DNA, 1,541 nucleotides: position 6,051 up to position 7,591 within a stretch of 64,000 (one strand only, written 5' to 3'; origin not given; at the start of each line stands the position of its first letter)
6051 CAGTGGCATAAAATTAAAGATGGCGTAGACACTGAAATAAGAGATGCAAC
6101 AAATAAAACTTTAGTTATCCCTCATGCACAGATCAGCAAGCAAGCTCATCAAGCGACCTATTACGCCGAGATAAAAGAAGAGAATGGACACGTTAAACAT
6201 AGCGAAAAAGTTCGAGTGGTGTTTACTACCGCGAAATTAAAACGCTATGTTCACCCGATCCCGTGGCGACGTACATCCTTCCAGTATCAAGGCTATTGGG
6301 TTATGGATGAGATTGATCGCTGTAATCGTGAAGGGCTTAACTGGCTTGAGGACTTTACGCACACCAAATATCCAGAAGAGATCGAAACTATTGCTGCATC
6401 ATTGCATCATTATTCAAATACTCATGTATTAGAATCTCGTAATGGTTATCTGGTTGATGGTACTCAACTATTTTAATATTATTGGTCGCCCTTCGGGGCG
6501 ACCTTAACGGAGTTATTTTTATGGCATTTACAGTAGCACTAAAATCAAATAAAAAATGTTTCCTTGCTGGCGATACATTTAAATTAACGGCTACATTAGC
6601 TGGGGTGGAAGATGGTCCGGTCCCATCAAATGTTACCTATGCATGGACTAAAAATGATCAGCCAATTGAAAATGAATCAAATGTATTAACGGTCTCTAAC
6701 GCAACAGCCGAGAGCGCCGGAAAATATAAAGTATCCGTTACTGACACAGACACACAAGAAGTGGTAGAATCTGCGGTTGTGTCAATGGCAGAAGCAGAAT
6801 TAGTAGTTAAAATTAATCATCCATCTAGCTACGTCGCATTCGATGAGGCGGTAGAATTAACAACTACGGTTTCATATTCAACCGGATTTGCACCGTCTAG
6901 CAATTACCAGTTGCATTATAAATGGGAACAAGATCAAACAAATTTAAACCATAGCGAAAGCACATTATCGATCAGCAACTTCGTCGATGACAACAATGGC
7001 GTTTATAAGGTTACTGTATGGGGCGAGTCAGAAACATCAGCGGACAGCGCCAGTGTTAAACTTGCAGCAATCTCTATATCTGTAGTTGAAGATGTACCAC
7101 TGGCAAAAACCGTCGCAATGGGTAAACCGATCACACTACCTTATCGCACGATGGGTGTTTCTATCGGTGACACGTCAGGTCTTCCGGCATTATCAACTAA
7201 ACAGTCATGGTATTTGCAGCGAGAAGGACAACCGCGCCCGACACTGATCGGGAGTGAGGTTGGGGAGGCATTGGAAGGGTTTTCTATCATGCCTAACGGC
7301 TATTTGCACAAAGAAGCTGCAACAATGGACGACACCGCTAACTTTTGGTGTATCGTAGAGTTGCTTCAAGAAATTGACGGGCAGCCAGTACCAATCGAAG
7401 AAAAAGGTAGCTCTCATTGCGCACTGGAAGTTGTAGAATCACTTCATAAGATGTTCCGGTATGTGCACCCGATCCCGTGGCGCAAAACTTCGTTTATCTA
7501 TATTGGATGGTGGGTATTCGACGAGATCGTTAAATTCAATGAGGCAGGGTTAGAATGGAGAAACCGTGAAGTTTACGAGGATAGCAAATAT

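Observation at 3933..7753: Two tandem Hoc-like capsid decoration genes with different Ig-like arrays but a shared C-terminal domain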

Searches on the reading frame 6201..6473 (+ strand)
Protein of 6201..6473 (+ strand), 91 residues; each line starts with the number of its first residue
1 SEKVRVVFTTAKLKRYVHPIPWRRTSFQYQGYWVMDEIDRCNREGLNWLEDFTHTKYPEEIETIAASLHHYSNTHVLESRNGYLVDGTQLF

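Call 12: search_solved_structures(query=window:6201-6473:+, max_evalue=1, show_alignments=2)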
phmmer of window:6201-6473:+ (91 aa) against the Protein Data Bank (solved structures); distinct sequences matched with E-value up to 1: 1.
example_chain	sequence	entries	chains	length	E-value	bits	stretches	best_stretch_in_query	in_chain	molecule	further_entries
5vf3_Z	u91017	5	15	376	9.4e-13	51.5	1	15-89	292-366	Highly immunogenic outer capsid protein | Hoc, highly immunogenic outer capsid protein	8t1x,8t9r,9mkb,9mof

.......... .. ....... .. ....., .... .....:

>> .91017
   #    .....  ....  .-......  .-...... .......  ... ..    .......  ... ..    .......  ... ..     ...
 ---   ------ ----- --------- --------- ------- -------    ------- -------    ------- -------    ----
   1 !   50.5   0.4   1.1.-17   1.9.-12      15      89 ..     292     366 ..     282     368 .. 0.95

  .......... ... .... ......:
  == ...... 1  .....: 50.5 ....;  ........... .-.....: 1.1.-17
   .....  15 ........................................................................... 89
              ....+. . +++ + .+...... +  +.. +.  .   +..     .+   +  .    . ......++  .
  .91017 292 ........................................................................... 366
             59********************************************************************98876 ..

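Call 13: search_protein_families(library=phrogs, proteins=[window:6201-6473:+], max_evalue=0.001)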
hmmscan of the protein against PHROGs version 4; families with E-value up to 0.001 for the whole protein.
window:6201-6473:+ (91 aa): 6 families
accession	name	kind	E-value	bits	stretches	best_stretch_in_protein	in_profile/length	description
phrog_1149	-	head and packaging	1.2e-26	93.8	1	11-90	1063-1143/1150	Hoc-like head decoration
phrog_32100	-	unknown function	2.8e-21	76.3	1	55-91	7-43/65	-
phrog_14282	-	head and packaging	4e-19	70.4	1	16-86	8-77/246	Hoc-like head decoration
phrog_11091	-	head and packaging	5.4e-15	56.8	1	16-85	8-76/167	Hoc-like head decoration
phrog_9703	-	head and packaging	6.5e-10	39.5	1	18-84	1-66/502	head decoration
phrog_21694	-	head and packaging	9.8e-09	35.9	1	35-88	1-54/66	Hoc-like head decoration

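Call 17: search_dna_similar(query=window:6201-6473:+, collection=phages, mode=protein, max_rows=60, max_evalue=0.001)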
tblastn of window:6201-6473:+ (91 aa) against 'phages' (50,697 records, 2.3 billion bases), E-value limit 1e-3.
Records with a match: 1343; places in all: 1595; records where one place covers at least 80% of the query: 1096.
Best place of each record, by identity: 95-99% 4; 80-90% 1; <60% 1338.
By first word of the organism name: Escherichia 598; Klebsiella 271; Shigella 83; Acinetobacter 63; Enterobacter 51; Enterobacteria 49; Salmonella 30; Yersinia 29; Citrobacter 28; Aeromonas 27; and 26 more.
By host as written in the record: Escherichia coli 260; - 137; Klebsiella pneumoniae 88; Escherichia coli B 28; Escherichia coli O157:H7 24; Escherichia coli str. K-12 substr. MG1655 22; Shigella sp. 21; Acinetobacter baumannii 19; and 340 more.
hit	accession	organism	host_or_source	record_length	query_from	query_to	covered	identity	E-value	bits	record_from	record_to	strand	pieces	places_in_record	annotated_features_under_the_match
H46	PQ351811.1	Shigella phage SSG23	Shigella sonnei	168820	1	91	100%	97.8%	6e-58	196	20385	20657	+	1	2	hypothetical protein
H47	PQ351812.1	Shigella phage SFHK24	Shigella flexneri 2a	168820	1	91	100%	97.8%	6e-58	196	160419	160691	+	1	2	hypothetical protein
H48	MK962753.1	Shigella phage JK32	Escherichia coli XL1 Blue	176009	1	91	100%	96.7%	4e-57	193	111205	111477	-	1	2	head outer capsid protein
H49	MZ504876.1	Enterobacteria phage Brandy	-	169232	1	91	100%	95.6%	1e-56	192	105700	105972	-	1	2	hypothetical protein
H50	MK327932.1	Escherichia phage vB_EcoM_G2248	Escherichia coli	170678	1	91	100%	89.0%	2e-52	179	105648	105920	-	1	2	hypothetical protein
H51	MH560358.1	Escherichia virus KFS-EC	Escherichia coli O157:H7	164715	4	84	89%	49.4%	7e-20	87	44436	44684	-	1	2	highly immunogenic outer capsid protein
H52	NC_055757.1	Escherichia virus KFS-EC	Escherichia coli O157:H7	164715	4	84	89%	49.4%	7e-20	87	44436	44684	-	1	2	Hoc-like head decoration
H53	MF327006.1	Shigella phage Sf20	Shigella boydii; Shigella flexneri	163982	4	84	89%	49.4%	1e-19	87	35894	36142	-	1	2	putative head outer capsid protein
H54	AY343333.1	Escherichia phage RB49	-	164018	12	90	87%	49.4%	1e-19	87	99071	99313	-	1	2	hoc: Hoc head outer capsid protein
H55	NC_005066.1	Escherichia phage RB49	Escherichia coli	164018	12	90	87%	49.4%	1e-19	87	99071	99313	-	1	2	hoc: Hoc-like head decoration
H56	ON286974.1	Escherichia phage W115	Escherichia coli LF82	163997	12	90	87%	49.4%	1e-19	87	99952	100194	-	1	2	head outer capsid protein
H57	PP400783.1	Escherichia phage FL37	Escherichia coli str. K-12 substr. ...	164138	12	90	87%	49.4%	1e-19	87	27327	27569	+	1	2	rasttk_feature_annotation_tool=annotate_proteins_si milarity; ... | hypothetical protein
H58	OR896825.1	Escherichia phage Delraymugoa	Escherichia coli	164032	12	90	87%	49.4%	1e-19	87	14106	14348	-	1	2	Hoc-like head decoration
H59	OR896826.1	Escherichia phage Aragogtheria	Escherichia coli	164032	12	90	87%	49.4%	1e-19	87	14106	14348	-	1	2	Hoc-like head decoration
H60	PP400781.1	Escherichia phage FL20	Escherichia coli str. K-12 substr. ...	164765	12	90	87%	49.4%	1e-19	87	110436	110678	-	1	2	rasttk_feature_annotation_tool=annotate_proteins_si milarity; ... (x2) | hypothetical protein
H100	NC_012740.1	Escherichia phage JSE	Escherichia coli K12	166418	12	84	80%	52.0%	2e-19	86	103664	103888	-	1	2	hoc: Hoc-like head decoration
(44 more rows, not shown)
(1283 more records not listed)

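Call 18: get_annotated_region(hit=H50, flank=5000)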
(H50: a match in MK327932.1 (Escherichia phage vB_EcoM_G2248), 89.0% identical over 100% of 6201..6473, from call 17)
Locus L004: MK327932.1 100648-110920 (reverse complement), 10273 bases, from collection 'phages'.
description: Escherichia phage vB_EcoM_G2248, complete genome.
organism: Escherichia phage vB_EcoM_G2248 (NCBI taxid 2502410)
taxonomy: Viruses; Duplodnaviria; Heunggongvirae; Uroviricota; Caudoviricetes; Straboviridae; Krischvirus
host: Escherichia coli; source: manure; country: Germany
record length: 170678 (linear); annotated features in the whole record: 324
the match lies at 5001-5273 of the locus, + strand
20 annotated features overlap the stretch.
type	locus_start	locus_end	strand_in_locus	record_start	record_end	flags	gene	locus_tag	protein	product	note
CDS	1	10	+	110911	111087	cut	-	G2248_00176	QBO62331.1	hypothetical protein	-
regulatory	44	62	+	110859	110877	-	-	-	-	terminator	putative transcriptional terminator, -14.40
CDS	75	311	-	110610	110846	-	-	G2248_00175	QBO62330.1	putative DNA helicase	-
regulatory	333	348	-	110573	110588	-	-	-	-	terminator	putative transcriptional terminator, -11.30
CDS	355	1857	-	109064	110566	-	-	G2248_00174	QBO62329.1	putative helicase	putative UvsW helicase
CDS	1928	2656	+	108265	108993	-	-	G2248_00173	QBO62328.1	hypothetical protein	-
CDS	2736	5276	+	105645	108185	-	-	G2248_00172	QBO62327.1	hypothetical protein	-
regulatory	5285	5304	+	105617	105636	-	-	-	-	terminator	putative transcriptional terminator, -18.20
CDS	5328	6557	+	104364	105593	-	-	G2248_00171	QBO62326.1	hypothetical protein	-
regulatory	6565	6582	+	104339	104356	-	-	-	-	terminator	putative transcriptional terminator, -15.60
CDS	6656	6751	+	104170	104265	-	-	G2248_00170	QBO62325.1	hypothetical protein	-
CDS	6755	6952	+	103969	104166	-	-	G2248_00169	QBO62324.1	hypothetical protein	-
CDS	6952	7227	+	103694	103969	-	-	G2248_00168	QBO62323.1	hypothetical protein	-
CDS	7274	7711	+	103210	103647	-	-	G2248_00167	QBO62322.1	hypothetical protein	-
regulatory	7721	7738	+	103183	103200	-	-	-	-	terminator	putative transcriptional terminator, -17.00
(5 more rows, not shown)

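Call 19: get_annotated_region(hit=H49, flank=4000)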
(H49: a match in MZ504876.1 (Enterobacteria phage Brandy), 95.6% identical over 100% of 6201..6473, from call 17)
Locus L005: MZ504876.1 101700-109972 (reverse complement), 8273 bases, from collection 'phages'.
description: Enterobacteria phage Brandy, complete genome.
organism: Enterobacteria phage Brandy (NCBI taxid 2863838)
taxonomy: Viruses; Duplodnaviria; Heunggongvirae; Uroviricota; Caudoviricetes; Straboviridae; Krischvirus
host: -; source: -; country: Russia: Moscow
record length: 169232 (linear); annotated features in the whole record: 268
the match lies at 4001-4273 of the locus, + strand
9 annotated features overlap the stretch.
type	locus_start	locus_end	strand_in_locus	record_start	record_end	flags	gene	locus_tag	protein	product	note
CDS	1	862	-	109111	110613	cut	uvsW_1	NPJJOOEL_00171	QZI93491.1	ATP-dependent DNA helicase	label: uvsW_1; ATP-dependent DNA helicase uvsW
CDS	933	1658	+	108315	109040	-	-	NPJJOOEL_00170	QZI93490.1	hypothetical protein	label: NPJJOOEL_00170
CDS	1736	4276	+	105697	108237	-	-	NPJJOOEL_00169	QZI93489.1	hypothetical protein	label: NPJJOOEL_00169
CDS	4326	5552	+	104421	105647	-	-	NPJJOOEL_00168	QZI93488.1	hypothetical protein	label: NPJJOOEL_00168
CDS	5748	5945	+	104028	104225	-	-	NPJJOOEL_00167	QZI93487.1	hypothetical protein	label: NPJJOOEL_00167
CDS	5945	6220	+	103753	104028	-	-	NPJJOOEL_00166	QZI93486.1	hypothetical protein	label: NPJJOOEL_00166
CDS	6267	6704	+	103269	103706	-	-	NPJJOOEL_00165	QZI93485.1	hypothetical protein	label: NPJJOOEL_00165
CDS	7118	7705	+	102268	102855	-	-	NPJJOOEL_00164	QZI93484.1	hypothetical protein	label: NPJJOOEL_00164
CDS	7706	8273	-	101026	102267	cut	-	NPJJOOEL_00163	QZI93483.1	capsid vertex protein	label: NPJJOOEL_00163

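Call 40: search_dna_similar(query=window:6201-6473:+, collection=phages, mode=protein, max_rows=60, max_evalue=0.001, rows=spread)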
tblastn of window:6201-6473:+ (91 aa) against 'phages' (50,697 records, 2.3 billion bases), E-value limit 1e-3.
Records with a match: 1343; places in all: 1595; records where one place covers at least 80% of the query: 1096.
Best place of each record, by identity: 95-99% 4; 80-90% 1; <60% 1338.
By first word of the organism name: Escherichia 598; Klebsiella 271; Shigella 83; Acinetobacter 63; Enterobacter 51; Enterobacteria 49; Salmonella 30; Yersinia 29; Citrobacter 28; Aeromonas 27; and 26 more.
By host as written in the record: Escherichia coli 260; - 137; Klebsiella pneumoniae 88; Escherichia coli B 28; Escherichia coli O157:H7 24; Escherichia coli str. K-12 substr. MG1655 22; Shigella sp. 21; Acinetobacter baumannii 19; and 340 more.
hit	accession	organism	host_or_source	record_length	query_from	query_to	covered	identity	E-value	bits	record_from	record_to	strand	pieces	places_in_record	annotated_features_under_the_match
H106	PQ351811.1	Shigella phage SSG23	Shigella sonnei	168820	1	91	100%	97.8%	6e-58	196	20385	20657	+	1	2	hypothetical protein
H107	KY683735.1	Escherichia phage ECD7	Escherichia coli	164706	12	90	87%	49.4%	2e-19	86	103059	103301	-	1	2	hoc: head outer capsid protein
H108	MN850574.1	Escherichia phage kaaroe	Escherichia coli K-12 MG1655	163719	12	90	87%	49.4%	2e-19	86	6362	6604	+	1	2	head outer capsid protein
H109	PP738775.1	Klebsiella phage vB_KpnM_Lemur_ER36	Klebsiella quasipneumoniae K6 (ATCC ...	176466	1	84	92%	41.7%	1e-12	67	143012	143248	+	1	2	head decoration protein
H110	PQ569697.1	Klebsiella phage vB_Kpl_K65_evo4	Raoultella planticola K59 (synonym: ...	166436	16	90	82%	44.0%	5e-13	68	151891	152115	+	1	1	Hoc-like head decoration protein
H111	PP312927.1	Klebsiella phage vB_KpnM_W14-4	Klebsiella pneumoniae ATCC 13883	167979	16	90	82%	44.0%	8e-13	67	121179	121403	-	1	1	record has no annotation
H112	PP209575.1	Klebsiella phage vB_KpnM_W1W2-10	Klebsiella pneumoniae KBN10P05309 ...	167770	16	90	82%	44.0%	1e-12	67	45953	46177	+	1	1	record has no annotation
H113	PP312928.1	Klebsiella phage vB_KpnM_W15-2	Klebsiella pneumoniae ATCC 13883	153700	16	90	82%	44.0%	1e-12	67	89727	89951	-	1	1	record has no annotation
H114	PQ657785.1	Klebsiella phage Roth01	Klebsiella sp. CFI_108_OXA181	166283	16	90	82%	44.0%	2e-12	67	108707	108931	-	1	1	hypothetical protein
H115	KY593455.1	Yersinia phage fHe-Yen9-01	Yersinia enterocolitica serotype O:9 ...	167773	1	90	99%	36.2%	5e-10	59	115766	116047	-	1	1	hypothetical protein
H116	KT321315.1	Enterobacter phage phiEap-3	Enterobacter aerogenes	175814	17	85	76%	46.4%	3e-12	66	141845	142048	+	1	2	large outer capsid protein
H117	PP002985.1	Klebsiella phage KP1LMA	Klebsiella pneumoniae SCC.24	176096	17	85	76%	46.4%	3e-12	66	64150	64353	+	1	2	hoc: highly immunogenic outer capsid protein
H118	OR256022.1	Klebsiella phage P60_7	Klebsiella pneumoniae Kp2104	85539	17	85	76%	46.4%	3e-12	66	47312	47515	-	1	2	none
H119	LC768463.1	Klebsiella phage phiKp_1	Klebsiella pneumoniae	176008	17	85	76%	46.4%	3e-12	66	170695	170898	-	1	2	hypothetical protein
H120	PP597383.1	Klebsiella phage vB_KM5a1-KLB21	Klebsiella sp. M5a1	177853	17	85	76%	46.4%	3e-12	66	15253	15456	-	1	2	hoc head outer capsid protein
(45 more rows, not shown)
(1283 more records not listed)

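Call 51: get_annotated_region(hit=H100, flank=2500)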
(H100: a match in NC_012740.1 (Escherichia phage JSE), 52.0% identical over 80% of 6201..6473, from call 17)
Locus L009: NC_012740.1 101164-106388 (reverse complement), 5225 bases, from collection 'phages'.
description: Enterobacteria phage JSE, complete genome.
organism: Escherichia phage JSE (NCBI taxid 576789)
taxonomy: Viruses; Duplodnaviria; Heunggongvirae; Uroviricota; Caudoviricetes; Straboviridae; Krischvirus; Krischvirus jse
host: Escherichia coli K12; source: -; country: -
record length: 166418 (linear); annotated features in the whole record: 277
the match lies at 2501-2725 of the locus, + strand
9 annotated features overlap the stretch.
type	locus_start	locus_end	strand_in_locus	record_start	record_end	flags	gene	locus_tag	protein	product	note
CDS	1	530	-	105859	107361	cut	uvsW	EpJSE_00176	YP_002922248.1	DNA helicase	dar; ATPase; monomeric DNA-DNA, RNA-DNA helicase; functional homologue of the E. coli RecG protein; recombination ...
CDS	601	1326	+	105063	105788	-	inh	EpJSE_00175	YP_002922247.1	minor head protein inhibitor of protease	-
CDS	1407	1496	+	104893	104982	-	-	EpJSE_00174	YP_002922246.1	hypothetical protein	-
CDS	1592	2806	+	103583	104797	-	hoc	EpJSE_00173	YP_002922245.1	Hoc-like head decoration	-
CDS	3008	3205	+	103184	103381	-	-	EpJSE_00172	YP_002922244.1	hypothetical protein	-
CDS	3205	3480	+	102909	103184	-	-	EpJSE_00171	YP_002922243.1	gp24.3 conserved hypothetical protein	-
CDS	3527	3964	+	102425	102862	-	-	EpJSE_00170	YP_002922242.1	hypothetical protein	-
CDS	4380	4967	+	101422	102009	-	-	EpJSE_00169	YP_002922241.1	DprA-like DNA recombination-mediator protein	-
CDS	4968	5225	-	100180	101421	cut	24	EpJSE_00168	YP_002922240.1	capsid vertex protein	gp24; os; structural virion protein; in bacteriophage T4 and related viruses, the virion is composed of head and tail ...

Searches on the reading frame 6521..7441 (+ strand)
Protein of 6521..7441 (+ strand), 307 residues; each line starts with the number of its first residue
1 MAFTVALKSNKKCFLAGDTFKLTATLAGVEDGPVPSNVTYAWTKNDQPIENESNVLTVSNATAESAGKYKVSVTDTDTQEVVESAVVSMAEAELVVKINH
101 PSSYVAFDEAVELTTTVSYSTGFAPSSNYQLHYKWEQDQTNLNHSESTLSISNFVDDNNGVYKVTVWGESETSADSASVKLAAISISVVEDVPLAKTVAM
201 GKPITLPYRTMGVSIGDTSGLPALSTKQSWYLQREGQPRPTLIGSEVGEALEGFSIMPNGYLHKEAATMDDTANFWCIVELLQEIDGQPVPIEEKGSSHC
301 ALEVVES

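Call 57: search_dna_similar(query=window:6521-7441:+, collection=phages, mode=protein, max_rows=25, max_evalue=1e-10)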
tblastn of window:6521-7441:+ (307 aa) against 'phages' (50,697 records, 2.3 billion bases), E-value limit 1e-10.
Records with a match: 58; places in all: 58; records where one place covers at least 80% of the query: 58.
Best place of each record, by identity: <60% 58.
By first word of the organism name: Escherichia 46; Enterobacteria 5; Shigella 4; Krischvirus 2; Phage 1.
By host as written in the record: Escherichia coli 19; - 9; Escherichia coli str. K-12 substr. MG1655 6; Escherichia coli B 4; Escherichia coli O157:H7 2; Escherichia coli K-12 MG1655 2; Escherichia coli K12 2; Escherichia coli K-12 (F+) 2; and 11 more.
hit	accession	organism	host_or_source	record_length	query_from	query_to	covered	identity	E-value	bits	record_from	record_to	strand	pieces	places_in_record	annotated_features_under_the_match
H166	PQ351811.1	Shigella phage SSG23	Shigella sonnei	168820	1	307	100%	56.5%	4e-97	318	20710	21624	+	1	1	Hoc-like head decoration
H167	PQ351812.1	Shigella phage SFHK24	Shigella flexneri 2a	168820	1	307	100%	56.5%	4e-97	318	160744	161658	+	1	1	Hoc-like head decoration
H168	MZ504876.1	Enterobacteria phage Brandy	-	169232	1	307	100%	56.5%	1e-96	317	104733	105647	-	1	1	hypothetical protein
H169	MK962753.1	Shigella phage JK32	Escherichia coli XL1 Blue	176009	1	307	100%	56.2%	3e-96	316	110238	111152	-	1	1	head outer capsid protein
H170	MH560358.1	Escherichia virus KFS-EC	Escherichia coli O157:H7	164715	1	307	100%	55.2%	6e-91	301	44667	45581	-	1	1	highly immunogenic outer capsid protein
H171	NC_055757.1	Escherichia virus KFS-EC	Escherichia coli O157:H7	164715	1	307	100%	55.2%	6e-91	301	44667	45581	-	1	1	Hoc-like head decoration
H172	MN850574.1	Escherichia phage kaaroe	Escherichia coli K-12 MG1655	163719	1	306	100%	55.4%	3e-96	316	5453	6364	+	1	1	head outer capsid protein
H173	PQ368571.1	Escherichia phage ELT3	Escherichia coli str. K-12 substr. ...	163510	1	306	100%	55.4%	2e-94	311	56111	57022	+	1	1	capsid and scaffold | hypothetical protein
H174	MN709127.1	Escherichia phage Ec_Makalu_002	Escherichia coli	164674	1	306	100%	55.0%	4e-95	313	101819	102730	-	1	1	head outer capsid protein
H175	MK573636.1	Escherichia phage vB_EcoM_PHB13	Escherichia coli O157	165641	1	306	100%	55.0%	3e-94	310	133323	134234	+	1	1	capsid and scaffold protein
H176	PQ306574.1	Escherichia phage vB_EcoM_PTE-Eco09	Escherichia coli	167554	1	306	100%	55.0%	3e-94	310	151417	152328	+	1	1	hypothetical protein (x2)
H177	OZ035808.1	Krischvirus RB49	-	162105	1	306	100%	55.0%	4e-94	310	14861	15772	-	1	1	record has no annotation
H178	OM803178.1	Phage ELT4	-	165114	1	306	100%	55.0%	4e-94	310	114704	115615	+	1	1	capsid and scaffold protein | hypothetical protein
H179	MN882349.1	Escherichia phage Ec_Makalu_003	Escherichia coli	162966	1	306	100%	55.0%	4e-94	310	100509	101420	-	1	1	putative head outer capsid protein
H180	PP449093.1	Escherichia coli phage phiS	Escherichia coli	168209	1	306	100%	55.0%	8e-94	309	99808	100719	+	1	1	head outer capsid protein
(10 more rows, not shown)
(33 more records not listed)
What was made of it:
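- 6521..7450 (+): Short hoc, 3 Ig-like domains (aa 1-310); ortholog of RB49 Hoc domains 1-3. At most 56.5% identical to any of 58 Krischvirus records (call 57).
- Closest known: RB49 Hoc. Different: The Ig part is a different allele, at most 56.5% identical to any of 58 database Krischvirus Hocs (call 57).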
